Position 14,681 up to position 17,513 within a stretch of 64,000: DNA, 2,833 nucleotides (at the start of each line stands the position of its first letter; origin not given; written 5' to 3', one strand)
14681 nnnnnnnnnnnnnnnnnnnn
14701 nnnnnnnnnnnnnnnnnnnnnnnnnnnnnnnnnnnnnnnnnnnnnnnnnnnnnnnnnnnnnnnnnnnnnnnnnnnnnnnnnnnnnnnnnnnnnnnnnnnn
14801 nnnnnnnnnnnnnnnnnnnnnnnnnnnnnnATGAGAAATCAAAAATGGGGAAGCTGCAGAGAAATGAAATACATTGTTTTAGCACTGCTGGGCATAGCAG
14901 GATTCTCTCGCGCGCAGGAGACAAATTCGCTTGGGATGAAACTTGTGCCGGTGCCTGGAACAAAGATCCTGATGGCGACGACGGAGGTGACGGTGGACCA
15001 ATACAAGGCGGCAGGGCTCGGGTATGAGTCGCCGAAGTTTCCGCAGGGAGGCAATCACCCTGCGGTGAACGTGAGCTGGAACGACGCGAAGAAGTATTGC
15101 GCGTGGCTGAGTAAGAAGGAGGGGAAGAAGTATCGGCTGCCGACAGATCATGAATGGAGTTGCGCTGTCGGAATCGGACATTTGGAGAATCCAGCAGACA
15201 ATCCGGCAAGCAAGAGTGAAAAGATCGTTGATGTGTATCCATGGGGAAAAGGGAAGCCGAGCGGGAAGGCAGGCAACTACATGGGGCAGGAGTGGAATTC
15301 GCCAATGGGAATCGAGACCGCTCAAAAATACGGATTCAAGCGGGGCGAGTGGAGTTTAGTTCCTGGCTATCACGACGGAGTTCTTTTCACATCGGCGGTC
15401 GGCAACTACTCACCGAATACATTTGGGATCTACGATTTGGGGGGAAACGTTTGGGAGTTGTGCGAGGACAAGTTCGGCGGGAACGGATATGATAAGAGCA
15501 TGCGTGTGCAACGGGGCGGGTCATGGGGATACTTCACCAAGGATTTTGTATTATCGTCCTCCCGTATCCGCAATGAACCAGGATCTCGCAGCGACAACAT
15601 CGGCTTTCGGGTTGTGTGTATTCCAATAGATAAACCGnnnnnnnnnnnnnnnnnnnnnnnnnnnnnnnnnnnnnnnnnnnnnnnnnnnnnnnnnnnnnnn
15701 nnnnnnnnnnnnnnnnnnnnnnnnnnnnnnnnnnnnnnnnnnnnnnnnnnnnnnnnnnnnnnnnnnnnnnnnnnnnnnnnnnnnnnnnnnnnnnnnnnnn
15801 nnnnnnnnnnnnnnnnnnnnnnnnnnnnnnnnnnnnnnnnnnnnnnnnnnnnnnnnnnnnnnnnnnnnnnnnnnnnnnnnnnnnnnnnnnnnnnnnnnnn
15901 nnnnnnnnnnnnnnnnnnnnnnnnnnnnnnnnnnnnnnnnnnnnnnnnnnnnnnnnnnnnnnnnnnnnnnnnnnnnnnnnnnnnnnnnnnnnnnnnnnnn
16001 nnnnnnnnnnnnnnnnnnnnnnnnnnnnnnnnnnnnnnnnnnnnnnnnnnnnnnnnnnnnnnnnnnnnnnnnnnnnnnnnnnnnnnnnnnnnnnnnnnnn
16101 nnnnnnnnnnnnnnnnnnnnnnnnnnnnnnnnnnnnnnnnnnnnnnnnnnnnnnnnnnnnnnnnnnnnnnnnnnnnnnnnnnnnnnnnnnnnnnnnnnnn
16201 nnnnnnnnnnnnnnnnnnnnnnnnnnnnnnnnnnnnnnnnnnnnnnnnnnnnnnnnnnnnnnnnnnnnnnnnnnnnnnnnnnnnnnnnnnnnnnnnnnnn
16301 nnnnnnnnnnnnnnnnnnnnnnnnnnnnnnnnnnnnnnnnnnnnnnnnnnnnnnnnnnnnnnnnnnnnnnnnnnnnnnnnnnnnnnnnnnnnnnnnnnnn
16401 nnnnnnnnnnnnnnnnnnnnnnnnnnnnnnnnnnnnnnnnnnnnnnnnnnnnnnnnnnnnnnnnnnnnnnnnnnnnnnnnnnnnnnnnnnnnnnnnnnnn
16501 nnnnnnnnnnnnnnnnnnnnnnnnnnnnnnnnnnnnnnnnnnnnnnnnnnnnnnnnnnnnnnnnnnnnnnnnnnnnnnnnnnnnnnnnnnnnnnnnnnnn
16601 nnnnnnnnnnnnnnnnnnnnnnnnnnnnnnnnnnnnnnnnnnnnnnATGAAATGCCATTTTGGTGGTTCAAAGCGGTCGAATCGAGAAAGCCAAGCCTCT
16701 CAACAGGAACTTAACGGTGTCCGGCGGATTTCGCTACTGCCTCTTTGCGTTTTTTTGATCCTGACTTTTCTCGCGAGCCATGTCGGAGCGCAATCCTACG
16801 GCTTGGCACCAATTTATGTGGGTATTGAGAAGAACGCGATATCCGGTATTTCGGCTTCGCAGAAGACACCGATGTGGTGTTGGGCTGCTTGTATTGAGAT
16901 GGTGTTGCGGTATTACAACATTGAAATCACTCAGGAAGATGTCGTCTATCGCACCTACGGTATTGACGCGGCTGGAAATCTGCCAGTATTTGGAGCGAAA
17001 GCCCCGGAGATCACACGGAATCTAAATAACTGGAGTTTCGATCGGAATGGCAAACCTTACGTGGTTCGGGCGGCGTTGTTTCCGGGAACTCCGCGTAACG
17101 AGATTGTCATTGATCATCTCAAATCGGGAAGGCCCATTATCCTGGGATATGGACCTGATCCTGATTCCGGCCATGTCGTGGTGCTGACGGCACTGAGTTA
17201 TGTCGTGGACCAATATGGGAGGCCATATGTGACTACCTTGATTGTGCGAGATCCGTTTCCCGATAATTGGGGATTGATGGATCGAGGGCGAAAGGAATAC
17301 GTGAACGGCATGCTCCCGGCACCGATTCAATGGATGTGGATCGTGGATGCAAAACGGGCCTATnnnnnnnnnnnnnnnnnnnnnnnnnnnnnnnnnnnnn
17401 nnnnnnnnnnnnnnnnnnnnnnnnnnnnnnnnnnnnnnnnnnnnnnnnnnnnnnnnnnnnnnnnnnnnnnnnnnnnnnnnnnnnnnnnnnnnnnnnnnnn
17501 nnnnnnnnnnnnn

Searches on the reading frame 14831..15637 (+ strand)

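Call 15: search_protein_families(library=pfam, proteins=[window:14831-15637:+], max_evalue=0.01)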
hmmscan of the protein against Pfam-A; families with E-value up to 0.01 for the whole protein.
window:14831-15637:+ (269 aa): 1 family
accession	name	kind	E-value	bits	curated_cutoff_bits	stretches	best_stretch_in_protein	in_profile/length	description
PF03781.23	FGE-sulfatase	-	5.8e-30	105.2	23.3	1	67-262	82-254/255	Sulfatase-modifying factor enzyme 1-like domain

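Call 61: search_protein_families(library=padloc, proteins=[window:14831-15637:+], max_evalue=0.001)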
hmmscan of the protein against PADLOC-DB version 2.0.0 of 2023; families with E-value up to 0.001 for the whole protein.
window:14831-15637:+ (269 aa): 0 families

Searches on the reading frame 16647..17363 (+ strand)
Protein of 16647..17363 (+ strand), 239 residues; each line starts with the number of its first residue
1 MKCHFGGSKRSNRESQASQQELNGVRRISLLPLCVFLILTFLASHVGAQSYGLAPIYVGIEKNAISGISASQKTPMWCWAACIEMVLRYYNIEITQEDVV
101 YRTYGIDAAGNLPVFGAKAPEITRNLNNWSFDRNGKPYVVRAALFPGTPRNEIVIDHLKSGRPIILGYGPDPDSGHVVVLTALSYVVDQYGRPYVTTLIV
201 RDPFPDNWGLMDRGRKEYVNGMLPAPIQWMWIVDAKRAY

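Call 15: search_protein_families(library=pfam, proteins=[window:16647-17363:+], max_evalue=0.01)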
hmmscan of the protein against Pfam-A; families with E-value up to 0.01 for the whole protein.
window:16647-17363:+ (239 aa): 2 families
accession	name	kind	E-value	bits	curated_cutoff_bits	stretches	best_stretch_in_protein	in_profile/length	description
PF13529.12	Peptidase_C39_2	-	1.1e-07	33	24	1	71-203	7-142/143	Peptidase_C39 like family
PF12385.14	Peptidase_C70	-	6.2e-07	29.9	19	1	72-183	14-111/141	Papain-like cysteine protease AvrRpt2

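Call 61: search_protein_families(library=padloc, proteins=[window:16647-17363:+], max_evalue=0.001)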
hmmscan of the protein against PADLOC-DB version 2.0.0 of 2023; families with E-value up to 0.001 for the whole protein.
window:16647-17363:+ (239 aa): 0 families
